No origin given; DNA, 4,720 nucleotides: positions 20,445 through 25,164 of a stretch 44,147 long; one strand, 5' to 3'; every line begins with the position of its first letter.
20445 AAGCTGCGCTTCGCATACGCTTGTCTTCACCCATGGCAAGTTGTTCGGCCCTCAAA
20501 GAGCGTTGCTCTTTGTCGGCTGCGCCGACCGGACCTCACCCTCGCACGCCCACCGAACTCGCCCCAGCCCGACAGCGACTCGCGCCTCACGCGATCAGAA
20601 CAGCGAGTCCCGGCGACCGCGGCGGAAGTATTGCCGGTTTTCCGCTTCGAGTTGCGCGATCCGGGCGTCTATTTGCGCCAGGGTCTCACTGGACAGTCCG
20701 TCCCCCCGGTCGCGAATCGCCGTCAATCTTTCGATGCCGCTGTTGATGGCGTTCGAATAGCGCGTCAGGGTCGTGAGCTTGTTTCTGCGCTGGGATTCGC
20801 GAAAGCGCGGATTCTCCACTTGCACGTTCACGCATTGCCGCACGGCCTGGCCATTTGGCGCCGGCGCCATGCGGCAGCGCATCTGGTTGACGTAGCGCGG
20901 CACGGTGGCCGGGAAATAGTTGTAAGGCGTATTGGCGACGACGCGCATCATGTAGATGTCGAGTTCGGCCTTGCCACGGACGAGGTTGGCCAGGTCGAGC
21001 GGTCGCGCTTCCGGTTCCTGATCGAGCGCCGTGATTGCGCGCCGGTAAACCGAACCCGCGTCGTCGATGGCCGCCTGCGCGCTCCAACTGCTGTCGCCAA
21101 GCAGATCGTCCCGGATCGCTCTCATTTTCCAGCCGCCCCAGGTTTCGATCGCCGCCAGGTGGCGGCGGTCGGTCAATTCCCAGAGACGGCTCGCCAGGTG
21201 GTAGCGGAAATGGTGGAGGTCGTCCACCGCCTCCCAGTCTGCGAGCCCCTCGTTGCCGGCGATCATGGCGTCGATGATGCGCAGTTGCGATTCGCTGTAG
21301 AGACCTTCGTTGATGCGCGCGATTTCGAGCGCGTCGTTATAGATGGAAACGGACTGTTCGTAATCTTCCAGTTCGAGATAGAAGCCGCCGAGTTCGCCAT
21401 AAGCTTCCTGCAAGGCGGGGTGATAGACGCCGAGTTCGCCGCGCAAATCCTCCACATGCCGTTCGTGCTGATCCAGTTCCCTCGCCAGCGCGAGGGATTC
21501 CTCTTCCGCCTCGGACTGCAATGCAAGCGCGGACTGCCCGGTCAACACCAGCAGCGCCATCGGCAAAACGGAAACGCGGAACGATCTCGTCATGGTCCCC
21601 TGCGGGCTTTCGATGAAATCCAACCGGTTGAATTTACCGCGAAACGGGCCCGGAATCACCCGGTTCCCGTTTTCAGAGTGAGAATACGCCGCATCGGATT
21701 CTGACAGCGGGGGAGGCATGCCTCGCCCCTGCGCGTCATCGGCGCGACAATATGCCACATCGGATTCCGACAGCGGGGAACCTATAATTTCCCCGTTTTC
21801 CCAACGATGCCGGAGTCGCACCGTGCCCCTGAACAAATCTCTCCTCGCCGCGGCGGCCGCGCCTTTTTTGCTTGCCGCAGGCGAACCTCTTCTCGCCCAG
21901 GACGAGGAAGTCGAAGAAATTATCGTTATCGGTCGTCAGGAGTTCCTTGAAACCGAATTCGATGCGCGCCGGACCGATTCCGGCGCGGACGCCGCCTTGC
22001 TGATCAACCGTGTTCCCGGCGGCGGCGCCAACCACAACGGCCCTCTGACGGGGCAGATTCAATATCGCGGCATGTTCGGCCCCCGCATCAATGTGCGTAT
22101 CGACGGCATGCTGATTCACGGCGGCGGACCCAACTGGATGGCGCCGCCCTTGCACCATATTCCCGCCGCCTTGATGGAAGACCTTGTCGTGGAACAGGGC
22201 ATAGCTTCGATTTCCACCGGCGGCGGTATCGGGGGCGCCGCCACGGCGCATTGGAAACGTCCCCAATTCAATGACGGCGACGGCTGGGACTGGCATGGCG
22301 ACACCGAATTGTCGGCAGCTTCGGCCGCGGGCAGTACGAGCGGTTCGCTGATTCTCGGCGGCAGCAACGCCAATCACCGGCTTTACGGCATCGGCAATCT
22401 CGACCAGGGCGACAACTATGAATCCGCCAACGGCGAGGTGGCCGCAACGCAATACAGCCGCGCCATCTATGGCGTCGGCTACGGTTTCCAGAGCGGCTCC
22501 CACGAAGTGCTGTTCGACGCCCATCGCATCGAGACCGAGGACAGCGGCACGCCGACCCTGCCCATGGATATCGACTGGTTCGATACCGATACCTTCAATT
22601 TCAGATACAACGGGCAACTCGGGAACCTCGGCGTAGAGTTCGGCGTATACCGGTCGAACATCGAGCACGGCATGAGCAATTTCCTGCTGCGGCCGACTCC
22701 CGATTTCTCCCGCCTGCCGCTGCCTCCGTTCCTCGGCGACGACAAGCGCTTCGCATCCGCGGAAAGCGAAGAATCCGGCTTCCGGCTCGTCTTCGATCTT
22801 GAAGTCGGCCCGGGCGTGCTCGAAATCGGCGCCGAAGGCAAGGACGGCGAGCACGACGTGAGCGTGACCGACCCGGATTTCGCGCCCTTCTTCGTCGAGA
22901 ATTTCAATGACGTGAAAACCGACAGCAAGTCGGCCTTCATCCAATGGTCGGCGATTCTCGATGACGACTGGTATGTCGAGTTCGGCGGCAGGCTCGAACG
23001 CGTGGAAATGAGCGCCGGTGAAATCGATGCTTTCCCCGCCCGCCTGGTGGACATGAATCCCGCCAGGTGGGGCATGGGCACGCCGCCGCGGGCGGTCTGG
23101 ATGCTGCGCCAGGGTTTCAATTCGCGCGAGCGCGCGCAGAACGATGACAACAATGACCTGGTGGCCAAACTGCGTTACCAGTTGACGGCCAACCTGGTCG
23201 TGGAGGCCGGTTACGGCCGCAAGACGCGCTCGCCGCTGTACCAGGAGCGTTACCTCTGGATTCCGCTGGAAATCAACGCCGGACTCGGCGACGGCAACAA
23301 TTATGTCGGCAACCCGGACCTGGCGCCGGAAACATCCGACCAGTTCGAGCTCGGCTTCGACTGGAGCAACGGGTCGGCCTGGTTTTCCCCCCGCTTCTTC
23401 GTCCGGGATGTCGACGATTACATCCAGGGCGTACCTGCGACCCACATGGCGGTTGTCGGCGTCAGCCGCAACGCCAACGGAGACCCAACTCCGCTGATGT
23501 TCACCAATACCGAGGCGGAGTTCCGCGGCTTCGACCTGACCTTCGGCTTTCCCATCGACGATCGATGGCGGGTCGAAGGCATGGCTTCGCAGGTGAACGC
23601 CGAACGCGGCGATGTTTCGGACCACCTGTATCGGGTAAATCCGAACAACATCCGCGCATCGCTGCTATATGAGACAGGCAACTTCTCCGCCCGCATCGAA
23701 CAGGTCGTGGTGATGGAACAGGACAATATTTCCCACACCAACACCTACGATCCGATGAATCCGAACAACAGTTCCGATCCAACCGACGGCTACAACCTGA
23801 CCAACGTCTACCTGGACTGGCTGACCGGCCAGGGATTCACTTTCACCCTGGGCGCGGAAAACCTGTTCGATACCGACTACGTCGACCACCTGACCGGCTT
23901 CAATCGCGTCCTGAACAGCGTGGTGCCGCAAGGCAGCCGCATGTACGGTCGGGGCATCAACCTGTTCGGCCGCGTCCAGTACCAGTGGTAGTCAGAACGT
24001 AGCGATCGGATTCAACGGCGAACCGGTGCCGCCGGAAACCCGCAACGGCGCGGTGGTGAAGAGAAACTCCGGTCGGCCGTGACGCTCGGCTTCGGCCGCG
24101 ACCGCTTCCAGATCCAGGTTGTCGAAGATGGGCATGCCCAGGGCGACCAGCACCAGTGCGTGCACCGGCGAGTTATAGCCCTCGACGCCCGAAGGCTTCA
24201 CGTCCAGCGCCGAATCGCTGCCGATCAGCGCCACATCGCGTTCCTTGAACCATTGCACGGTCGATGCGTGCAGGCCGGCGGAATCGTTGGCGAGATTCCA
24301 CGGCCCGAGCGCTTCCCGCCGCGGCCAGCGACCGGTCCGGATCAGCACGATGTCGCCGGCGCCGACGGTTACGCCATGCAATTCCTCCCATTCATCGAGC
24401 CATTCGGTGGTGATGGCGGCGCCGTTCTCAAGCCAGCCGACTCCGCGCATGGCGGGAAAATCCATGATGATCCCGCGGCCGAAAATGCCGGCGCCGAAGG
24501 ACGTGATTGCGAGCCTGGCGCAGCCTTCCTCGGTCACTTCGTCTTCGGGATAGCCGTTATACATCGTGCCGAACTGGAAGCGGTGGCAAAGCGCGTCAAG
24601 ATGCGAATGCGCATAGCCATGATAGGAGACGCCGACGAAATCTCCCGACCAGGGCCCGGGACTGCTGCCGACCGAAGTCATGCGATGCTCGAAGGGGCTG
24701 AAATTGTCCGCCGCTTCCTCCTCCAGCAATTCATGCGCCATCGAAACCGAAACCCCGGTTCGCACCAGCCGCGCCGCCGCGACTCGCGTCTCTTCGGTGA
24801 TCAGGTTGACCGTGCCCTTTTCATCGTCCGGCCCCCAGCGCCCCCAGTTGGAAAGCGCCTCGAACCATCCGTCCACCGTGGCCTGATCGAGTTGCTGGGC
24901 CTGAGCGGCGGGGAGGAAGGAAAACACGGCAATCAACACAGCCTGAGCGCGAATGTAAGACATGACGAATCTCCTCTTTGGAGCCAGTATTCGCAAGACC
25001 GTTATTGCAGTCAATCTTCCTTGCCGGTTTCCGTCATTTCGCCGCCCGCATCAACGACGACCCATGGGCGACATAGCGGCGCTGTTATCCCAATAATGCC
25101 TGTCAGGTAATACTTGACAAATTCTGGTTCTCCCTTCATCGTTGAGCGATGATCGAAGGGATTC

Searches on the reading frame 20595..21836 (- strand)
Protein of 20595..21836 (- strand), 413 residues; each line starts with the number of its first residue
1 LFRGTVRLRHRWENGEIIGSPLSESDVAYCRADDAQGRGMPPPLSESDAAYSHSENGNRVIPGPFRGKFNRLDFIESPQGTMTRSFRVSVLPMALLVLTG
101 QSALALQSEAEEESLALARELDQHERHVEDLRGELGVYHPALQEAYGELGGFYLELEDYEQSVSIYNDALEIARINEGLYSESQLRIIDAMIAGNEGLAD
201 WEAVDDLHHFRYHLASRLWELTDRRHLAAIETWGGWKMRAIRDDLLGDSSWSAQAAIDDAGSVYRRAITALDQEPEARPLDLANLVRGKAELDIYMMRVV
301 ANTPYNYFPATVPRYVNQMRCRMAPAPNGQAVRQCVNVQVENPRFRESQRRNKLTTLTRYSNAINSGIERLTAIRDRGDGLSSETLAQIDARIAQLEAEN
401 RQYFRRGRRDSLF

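Call 19: search_protein_families(library=pfam, proteins=[window:20595-21836:-])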
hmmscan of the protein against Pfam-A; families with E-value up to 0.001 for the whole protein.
window:20595-21836:- (413 aa): 2 families
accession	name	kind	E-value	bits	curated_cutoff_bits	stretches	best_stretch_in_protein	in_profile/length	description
PF13424.12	TPR_12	-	1.6e-06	28.6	30.1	1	124-174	26-76/77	Tetratricopeptide repeat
PF13181.12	TPR_8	-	0.00015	22.1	25.7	1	144-174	2-32/34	Tetratricopeptide repeat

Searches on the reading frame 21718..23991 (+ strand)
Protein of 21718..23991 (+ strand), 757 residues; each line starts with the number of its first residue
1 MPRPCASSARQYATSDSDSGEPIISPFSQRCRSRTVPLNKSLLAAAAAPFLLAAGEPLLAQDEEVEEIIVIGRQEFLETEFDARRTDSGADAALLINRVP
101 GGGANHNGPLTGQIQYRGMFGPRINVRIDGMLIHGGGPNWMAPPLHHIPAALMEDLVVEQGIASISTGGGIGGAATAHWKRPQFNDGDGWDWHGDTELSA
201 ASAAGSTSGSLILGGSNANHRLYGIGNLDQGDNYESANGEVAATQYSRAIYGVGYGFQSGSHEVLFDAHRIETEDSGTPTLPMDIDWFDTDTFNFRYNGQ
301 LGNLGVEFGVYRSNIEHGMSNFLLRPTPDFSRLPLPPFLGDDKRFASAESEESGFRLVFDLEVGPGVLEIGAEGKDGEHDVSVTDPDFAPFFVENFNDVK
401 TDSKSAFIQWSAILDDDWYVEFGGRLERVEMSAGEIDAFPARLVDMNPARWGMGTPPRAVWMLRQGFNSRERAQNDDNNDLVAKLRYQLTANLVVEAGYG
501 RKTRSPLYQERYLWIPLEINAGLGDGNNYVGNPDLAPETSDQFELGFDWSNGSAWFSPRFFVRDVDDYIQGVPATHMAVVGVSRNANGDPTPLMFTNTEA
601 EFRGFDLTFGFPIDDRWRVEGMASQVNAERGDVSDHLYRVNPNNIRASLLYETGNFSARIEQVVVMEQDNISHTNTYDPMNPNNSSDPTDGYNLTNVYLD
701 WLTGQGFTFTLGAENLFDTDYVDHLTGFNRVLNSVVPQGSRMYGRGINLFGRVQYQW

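Call 19: search_protein_families(library=pfam, proteins=[window:21718-23991:+])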
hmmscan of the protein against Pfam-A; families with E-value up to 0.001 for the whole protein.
window:21718-23991:+ (757 aa): 3 families
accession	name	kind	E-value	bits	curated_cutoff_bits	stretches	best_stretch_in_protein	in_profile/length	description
PF00593.30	TonB_dep_Rec_b-barrel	-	3.2e-29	103.5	27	1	252-716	27-436/436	TonB dependent receptor-like, beta-barrel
PF07715.20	Plug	-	2.2e-06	28.6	23.9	1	91-174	24-107/107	TonB-dependent Receptor Plug Domain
PF14905.12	OMP_b-brl_3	-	7.2e-06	25.7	27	1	527-721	205-378/408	Outer membrane protein beta-barrel family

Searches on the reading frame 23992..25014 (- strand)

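Call 19: search_protein_families(library=pfam, proteins=[window:23992-25014:-])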
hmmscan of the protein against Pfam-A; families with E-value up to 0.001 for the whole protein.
window:23992-25014:- (340 aa): 1 family
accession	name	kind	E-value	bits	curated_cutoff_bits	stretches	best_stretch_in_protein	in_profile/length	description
PF04199.19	Cyclase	-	6.4e-14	52.8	23.1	1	136-268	29-137/142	Putative cyclase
